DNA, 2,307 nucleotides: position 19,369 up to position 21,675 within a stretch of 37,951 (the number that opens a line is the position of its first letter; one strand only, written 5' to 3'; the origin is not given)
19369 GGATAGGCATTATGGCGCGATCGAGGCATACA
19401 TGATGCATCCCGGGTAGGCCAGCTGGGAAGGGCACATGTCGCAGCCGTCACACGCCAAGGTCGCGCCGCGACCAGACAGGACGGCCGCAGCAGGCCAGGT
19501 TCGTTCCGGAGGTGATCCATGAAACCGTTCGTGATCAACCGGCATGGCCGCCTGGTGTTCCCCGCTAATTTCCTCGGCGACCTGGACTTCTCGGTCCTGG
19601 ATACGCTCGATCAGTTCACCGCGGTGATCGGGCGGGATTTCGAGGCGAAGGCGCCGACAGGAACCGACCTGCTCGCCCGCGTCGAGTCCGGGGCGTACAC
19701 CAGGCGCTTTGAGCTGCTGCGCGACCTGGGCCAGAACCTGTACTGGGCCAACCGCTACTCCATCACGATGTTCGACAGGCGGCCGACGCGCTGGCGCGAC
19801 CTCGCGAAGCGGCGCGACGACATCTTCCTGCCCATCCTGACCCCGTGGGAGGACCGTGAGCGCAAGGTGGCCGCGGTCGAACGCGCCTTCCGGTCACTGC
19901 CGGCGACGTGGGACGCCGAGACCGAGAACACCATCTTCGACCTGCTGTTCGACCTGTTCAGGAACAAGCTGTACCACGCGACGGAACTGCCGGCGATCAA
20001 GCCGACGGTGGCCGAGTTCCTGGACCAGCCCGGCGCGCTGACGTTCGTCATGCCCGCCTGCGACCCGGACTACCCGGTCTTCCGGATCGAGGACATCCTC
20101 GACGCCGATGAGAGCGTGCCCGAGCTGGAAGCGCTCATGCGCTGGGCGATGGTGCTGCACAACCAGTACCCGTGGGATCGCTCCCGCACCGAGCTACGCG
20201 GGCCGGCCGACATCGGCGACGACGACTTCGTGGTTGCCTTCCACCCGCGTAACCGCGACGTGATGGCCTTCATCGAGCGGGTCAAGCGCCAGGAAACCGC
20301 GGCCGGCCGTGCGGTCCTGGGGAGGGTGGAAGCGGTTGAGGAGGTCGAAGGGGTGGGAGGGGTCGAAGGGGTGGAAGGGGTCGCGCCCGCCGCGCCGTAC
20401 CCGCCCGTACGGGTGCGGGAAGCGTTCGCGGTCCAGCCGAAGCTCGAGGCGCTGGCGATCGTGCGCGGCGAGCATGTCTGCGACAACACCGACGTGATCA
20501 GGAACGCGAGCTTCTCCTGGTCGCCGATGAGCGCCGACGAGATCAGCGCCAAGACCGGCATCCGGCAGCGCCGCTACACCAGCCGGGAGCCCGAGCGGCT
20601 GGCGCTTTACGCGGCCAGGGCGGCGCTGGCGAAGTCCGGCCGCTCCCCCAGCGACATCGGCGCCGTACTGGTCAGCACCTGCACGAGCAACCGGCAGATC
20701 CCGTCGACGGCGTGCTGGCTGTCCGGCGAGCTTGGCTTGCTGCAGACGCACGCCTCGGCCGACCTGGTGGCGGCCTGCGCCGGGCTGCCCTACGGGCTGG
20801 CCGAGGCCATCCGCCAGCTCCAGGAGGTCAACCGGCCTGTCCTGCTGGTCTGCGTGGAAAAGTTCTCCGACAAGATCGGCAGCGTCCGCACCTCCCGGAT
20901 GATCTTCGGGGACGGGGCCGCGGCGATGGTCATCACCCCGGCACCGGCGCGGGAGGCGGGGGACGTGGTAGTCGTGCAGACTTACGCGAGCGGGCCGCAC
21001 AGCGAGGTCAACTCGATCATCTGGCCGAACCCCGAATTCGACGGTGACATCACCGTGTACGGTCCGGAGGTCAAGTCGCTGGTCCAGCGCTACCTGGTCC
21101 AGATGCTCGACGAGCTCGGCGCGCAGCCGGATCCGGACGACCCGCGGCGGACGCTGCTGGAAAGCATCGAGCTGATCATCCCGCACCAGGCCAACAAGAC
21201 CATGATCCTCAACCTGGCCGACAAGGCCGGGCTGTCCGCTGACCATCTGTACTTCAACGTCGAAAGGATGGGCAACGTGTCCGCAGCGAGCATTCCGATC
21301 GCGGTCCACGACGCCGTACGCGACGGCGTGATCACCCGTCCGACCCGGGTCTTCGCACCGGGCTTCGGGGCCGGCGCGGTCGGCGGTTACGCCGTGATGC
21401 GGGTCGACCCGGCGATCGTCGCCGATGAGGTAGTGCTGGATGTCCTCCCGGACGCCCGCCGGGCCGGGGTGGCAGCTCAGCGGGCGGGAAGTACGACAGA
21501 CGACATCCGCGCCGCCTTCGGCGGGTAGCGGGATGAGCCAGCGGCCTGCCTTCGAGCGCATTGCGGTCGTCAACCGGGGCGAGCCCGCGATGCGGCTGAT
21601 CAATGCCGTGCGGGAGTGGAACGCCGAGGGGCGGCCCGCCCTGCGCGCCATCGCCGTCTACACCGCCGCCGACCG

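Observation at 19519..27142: Tightly coupled KAS III-fusion gene and eukaryote-style single-chain biotin carboxylase: a candidate ACP-independent carboxylate-then-condense module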

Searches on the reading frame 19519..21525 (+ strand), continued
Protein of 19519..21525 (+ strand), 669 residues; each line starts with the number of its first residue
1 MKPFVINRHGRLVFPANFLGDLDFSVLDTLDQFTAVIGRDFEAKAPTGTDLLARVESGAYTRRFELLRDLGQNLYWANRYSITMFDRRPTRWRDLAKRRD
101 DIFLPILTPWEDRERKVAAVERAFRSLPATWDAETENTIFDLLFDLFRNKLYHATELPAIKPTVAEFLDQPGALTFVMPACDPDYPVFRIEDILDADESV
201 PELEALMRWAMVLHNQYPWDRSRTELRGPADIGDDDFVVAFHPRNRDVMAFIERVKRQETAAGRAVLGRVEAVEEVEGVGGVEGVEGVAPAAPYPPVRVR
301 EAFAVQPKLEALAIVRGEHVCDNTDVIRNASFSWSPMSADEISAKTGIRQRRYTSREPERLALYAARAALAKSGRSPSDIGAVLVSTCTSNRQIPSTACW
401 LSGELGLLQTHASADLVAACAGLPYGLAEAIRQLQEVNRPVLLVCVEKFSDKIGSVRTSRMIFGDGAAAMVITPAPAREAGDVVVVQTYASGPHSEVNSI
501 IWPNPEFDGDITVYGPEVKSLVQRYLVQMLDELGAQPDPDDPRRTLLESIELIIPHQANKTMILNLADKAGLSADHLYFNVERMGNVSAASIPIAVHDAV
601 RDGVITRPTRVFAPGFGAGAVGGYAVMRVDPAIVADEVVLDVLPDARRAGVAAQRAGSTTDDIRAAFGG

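Call 62: search_protein_families(library=pfam, alignment_id=A3, max_evalue=0.00001)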
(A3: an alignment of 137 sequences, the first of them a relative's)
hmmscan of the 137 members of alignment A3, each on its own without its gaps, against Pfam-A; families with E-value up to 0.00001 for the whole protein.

A. member 1, L001:6694-7878:+ (395 aa): 2 families
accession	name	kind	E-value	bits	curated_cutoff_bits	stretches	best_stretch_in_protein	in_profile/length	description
PF22607.2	FAD_binding-like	-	4.7e-36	124.1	27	1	166-294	1-130/130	FAD binding domain-like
PF01494.25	FAD_binding_3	-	8.4e-15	55.3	22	0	6-61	3-57/349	FAD binding domain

B. families by the number of members that match (of 137 scanned): 119 families (the first 25 are shown)
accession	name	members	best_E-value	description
PF00106.31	adh_short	17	1.7e-61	short chain dehydrogenase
PF13561.12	adh_short_C2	17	4.8e-61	Enoyl-(Acyl carrier protein) reductase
PF08659.16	KR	17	1.7e-22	KR domain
PF00440.29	TetR_N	11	9.6e-15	Bacterial regulatory proteins, tetR family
PF01370.27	Epimerase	8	1.1e-07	NAD dependent epimerase/dehydratase family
PF23441.1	SDR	7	5.6e-09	SDR-like rossmann domain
PF00501.34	AMP-binding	6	5.7e-85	AMP-binding enzyme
PF13193.12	AMP-binding_C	6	1.4e-24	AMP-binding enzyme C-terminal domain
PF00933.27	Glyco_hydro_3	5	3.2e-72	Glycosyl hydrolase family 3 N terminal domain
PF07690.21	MFS_1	4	5.4e-50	Major Facilitator Superfamily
PF13847.12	Methyltransf_31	4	1.1e-22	Methyltransferase domain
PF16177.11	ACAS_N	4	1.4e-19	Acetyl-coenzyme A synthetase N-terminus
PF13649.12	Methyltransf_25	4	3e-18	Methyltransferase domain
PF00583.31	Acetyltransf_1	4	3e-15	Acetyltransferase (GNAT) family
PF00664.28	ABC_membrane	3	2e-45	ABC transporter transmembrane region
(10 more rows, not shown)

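Call 76: search_dna_similar(query=window:19519-21525:+, collection=plasmids, mode=protein, max_evalue=1e-30, max_rows=20)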
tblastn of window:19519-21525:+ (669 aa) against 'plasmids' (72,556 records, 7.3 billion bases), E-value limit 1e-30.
No match.
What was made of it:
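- Tried and rejected: Plasmid carriage of A. No match (call 76).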

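Call 90: search_protein_families(library=pfam, proteins=[L025:3151-4860:-, L025:2606-2992:-, L025:4876-5718:-, L025:5748-7799:-, L025:2128-2526:+, L025:1240-1872:+, L025:376-1230:+, L024:5777-6328:-, L024:4223-5743:-], max_evalue=0.001)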
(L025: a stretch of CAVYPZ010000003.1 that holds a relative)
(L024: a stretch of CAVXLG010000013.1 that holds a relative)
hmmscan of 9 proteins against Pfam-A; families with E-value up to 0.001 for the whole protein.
L025:3151-4860:- (570 aa): 2 families
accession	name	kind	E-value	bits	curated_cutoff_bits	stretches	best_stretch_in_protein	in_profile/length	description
PF07167.19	PhaC_N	-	3.9e-57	193.1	23.7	1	87-256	1-173/173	Poly-beta-hydroxybutyrate polymerase (PhaC) N-terminus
PF00561.26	Abhydrolase_1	-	4e-14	53.3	25.8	1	259-500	26-245/245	alpha/beta hydrolase fold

L025:2606-2992:- (129 aa): 0 families

L025:4876-5718:- (281 aa): 6 families
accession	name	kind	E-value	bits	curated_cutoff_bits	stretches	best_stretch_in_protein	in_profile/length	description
PF13561.12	adh_short_C2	-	1e-54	186.1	27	1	35-279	6-235/236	Enoyl-(Acyl carrier protein) reductase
PF00106.31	adh_short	-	3.3e-53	180.5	26.6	1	26-229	1-189/195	short chain dehydrogenase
PF08659.16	KR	-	1.5e-19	71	22.6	1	28-190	3-162/180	KR domain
PF01370.27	Epimerase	-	3.5e-09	36.9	20.9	1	28-189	1-146/240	NAD dependent epimerase/dehydratase family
PF23441.1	SDR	-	7.1e-07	29.3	27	1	28-278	10-254/258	SDR-like rossmann domain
PF02719.21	Polysacc_synt_2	-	0.00023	20.9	20.2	1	29-169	2-141/293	Polysaccharide biosynthesis protein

L025:5748-7799:- (684 aa): 3 families
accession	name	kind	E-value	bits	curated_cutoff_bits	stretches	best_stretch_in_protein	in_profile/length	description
PF00501.34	AMP-binding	-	1.9e-84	284.1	29.9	1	122-503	4-377/384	AMP-binding enzyme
PF13193.12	AMP-binding_C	-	4.8e-24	85.5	24.5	1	566-644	1-76/76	AMP-binding enzyme C-terminal domain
PF16177.11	ACAS_N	-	1.2e-18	67.1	27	1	71-117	10-55/55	Acetyl-coenzyme A synthetase N-terminus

L025:2128-2526:+ (133 aa): 1 family
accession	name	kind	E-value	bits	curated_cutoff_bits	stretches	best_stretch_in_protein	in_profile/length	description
PF01850.27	PIN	-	3.5e-13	50.6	23.6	1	3-119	2-117/120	PIN domain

L025:1240-1872:+ (211 aa): 5 families
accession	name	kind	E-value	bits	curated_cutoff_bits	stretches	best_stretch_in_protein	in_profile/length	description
PF01202.28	SKI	-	2.2e-42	145.3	22.1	1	34-185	1-158/159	Shikimate kinase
PF13238.12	AAA_18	-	9.3e-06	26.6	29.4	1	28-142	1-116/128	AAA domain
PF13189.12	Cytidylate_kin2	-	5.4e-05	23.9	28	1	33-62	7-36/176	Cytidylate kinase-like family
PF13671.12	AAA_33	-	9.2e-05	23.2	27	1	27-99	1-75/143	AAA domain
PF13207.12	AAA_17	-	0.00065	20.4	27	0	32-68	2-39/136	AAA domain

L025:376-1230:+ (285 aa): 2 families
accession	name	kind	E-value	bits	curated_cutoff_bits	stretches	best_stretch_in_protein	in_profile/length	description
PF08501.16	Shikimate_dh_N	-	5.5e-21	75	27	1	15-97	1-83/83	Shikimate dehydrogenase substrate binding domain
PF18317.6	SDH_C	-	3.2e-11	43.2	25.8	1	247-276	1-30/31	Shikimate 5'-dehydrogenase C-terminal domain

L024:5777-6328:- (184 aa): 1 family
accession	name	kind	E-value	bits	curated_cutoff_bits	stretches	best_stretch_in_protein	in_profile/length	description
PF07274.17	DUF1440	-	0.00022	21.7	34.7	1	93-165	54-127/135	Protein of unknown function (DUF1440)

L024:4223-5743:- (507 aa): 0 families
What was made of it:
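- The acyl-activating neighbour that recurs is acetyl-CoA synthetase (ACAS_N, calls 62, 90).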

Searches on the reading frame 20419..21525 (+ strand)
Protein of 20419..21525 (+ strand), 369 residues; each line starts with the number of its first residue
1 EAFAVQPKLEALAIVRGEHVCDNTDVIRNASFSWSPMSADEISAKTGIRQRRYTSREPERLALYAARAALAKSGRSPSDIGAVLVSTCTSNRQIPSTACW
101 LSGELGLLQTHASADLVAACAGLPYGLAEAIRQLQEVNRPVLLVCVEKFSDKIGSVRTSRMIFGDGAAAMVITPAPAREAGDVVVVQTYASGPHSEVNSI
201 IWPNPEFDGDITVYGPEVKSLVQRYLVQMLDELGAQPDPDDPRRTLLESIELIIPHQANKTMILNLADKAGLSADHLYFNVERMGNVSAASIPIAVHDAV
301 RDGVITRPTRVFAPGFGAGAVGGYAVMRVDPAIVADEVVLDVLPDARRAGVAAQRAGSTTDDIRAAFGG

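Call 53: search_solved_structures(query=window:20419-21525:+, max_evalue=1e-28, show_alignments=5)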
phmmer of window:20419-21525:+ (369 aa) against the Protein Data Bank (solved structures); distinct sequences matched with E-value up to 1e-28: 13.
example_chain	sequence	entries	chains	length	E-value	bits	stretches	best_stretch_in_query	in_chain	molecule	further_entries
2ebd_A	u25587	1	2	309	5.6e-36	127.7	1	39-328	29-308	3-oxoacyl-[acyl-carrier-protein] synthase 3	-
4ylt_A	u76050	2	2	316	7.2e-35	124.1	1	38-328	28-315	3-oxoacyl-[acyl-carrier-protein] synthase 3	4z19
4wzu_A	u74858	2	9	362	7.1e-33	117.5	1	37-328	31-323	3-oxoacyl-[acyl-carrier-protein] synthase 3 protein 2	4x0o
4nhd_A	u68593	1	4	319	5e-32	114.7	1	29-327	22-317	3-oxoacyl-[acyl-carrier-protein] synthase 3 protein 1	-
4x9k_A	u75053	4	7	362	1.3e-31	113.4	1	37-328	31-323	3-oxoacyl-[acyl-carrier-protein] synthase 3 protein 2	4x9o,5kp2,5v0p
4dfe_A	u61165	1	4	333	2.4e-31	112.5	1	25-328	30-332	3-oxoacyl-[acyl-carrier-protein] synthase 3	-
1ebl_A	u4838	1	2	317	2.7e-31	112.3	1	38-328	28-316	BETA-KETOACYL-ACP SYNTHASE III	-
1hn9_A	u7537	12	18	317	5e-31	111.5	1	38-328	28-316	BETA-KETOACYL-ACYL CARRIER PROTEIN SYNTHASE III | 3-oxoacyl-[acyl-carrier-protein] synthase III | 3-oxoacyl-[acyl-carrier-protein] synthase 3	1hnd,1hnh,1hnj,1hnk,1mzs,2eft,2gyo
6x7r_A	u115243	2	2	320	5.2e-31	111.4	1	38-328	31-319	3-oxoacyl-[acyl-carrier-protein] synthase 3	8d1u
9ka2_A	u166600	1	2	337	6.1e-31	111.2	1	38-328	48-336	Beta-ketoacyl-[acyl-carrier-protein] synthase III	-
3il9_A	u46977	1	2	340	6.4e-31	111.1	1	38-328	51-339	3-oxoacyl-[acyl-carrier-protein] synthase 3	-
4ryb_A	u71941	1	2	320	3e-30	108.9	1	39-326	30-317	3-oxoacyl-[acyl-carrier-protein] synthase 3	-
9ka5_A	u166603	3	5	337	2.9e-29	105.6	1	38-328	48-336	Beta-ketoacyl-[acyl-carrier-protein] synthase III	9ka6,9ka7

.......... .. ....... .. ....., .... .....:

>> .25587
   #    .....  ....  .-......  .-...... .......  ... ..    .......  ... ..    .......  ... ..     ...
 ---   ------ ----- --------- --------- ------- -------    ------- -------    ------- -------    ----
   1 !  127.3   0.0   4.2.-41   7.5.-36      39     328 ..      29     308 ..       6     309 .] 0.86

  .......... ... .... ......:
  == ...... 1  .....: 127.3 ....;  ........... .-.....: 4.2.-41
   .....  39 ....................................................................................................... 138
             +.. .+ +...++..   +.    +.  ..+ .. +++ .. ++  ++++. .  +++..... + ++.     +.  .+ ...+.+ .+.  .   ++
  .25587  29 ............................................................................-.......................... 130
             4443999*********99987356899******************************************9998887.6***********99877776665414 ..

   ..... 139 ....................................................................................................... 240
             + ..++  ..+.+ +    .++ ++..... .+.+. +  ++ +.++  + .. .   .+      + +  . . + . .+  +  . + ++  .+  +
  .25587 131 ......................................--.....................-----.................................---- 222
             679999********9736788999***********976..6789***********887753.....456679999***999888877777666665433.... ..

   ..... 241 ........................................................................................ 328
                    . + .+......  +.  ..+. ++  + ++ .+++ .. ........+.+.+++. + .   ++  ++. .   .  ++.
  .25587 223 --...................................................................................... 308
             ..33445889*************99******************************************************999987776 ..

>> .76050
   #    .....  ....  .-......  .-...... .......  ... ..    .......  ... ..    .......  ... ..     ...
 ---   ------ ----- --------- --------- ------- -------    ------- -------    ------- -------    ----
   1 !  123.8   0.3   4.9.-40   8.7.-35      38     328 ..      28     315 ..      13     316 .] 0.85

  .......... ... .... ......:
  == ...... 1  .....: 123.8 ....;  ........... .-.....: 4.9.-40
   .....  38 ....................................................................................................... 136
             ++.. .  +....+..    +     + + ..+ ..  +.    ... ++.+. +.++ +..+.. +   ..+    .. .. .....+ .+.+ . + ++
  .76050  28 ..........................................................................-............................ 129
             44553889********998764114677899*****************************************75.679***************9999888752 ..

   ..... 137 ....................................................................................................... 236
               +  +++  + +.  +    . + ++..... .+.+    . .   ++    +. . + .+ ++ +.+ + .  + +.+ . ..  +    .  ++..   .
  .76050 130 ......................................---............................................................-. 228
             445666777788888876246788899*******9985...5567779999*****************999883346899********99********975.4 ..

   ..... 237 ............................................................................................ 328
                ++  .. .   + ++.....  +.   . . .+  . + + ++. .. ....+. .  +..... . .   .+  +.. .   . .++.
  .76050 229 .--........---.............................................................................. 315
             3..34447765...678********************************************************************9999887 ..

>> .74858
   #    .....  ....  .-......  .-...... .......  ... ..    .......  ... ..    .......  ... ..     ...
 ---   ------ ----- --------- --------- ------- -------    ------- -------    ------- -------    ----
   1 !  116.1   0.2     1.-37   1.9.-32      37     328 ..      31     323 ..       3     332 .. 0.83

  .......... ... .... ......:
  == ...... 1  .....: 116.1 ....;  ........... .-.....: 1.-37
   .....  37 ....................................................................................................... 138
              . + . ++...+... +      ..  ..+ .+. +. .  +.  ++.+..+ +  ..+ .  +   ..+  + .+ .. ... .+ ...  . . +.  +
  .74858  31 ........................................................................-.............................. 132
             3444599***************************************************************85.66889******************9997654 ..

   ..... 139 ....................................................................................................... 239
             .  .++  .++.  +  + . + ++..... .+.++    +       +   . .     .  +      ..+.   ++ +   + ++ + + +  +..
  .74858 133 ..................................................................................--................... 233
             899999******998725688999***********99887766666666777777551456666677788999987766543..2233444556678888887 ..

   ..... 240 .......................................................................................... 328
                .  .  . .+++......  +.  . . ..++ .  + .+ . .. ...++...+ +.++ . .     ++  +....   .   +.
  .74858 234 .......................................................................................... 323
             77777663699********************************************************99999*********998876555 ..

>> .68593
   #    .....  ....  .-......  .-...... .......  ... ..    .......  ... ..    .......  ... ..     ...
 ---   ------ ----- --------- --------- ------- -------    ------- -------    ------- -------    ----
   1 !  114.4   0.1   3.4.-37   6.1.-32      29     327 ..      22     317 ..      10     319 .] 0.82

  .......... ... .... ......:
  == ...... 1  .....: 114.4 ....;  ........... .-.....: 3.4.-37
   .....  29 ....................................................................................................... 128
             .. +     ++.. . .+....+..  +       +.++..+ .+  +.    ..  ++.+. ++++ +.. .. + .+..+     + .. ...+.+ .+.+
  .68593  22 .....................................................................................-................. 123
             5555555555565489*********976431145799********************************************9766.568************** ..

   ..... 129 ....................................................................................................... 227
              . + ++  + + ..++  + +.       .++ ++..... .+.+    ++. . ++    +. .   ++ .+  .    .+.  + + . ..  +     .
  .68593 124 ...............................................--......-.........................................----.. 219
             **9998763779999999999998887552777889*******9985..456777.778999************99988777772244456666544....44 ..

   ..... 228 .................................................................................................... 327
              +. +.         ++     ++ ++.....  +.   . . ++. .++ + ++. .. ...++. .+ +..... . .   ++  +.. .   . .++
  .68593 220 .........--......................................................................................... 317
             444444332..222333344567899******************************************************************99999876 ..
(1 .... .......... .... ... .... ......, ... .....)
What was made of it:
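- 20407..21423 (+): KAS III (thiolase-fold) domain, residues about 297-635. Cys420 is at 20776-78, His556 at 21184-86 and Asn586 at 21274-76. Thr561 (21199-201) replaces the conserved FabH Arg in a conserved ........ motif. Alignments to four solved FabH sequences show HQAN-x-R opposite A's HQAN-K-T (call 53).
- On FabH (ACP-dependent KAS III): Four solved FabHs have HQAN-x-R, whereas A has HQAN-K-T (call 53).
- Thr561 sits where four solved FabH sequences (Aquifex, Yersinia, Vibrio FabH1 and FabH2) have Arg in the HQAN-x-R motif (call 53). Its best PDB match is Aquifex FabH at 127 bits (call 53). In the alignment to Yersinia FabH (call 53), A has Ile in the xPS motif where that FabH has Phe.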
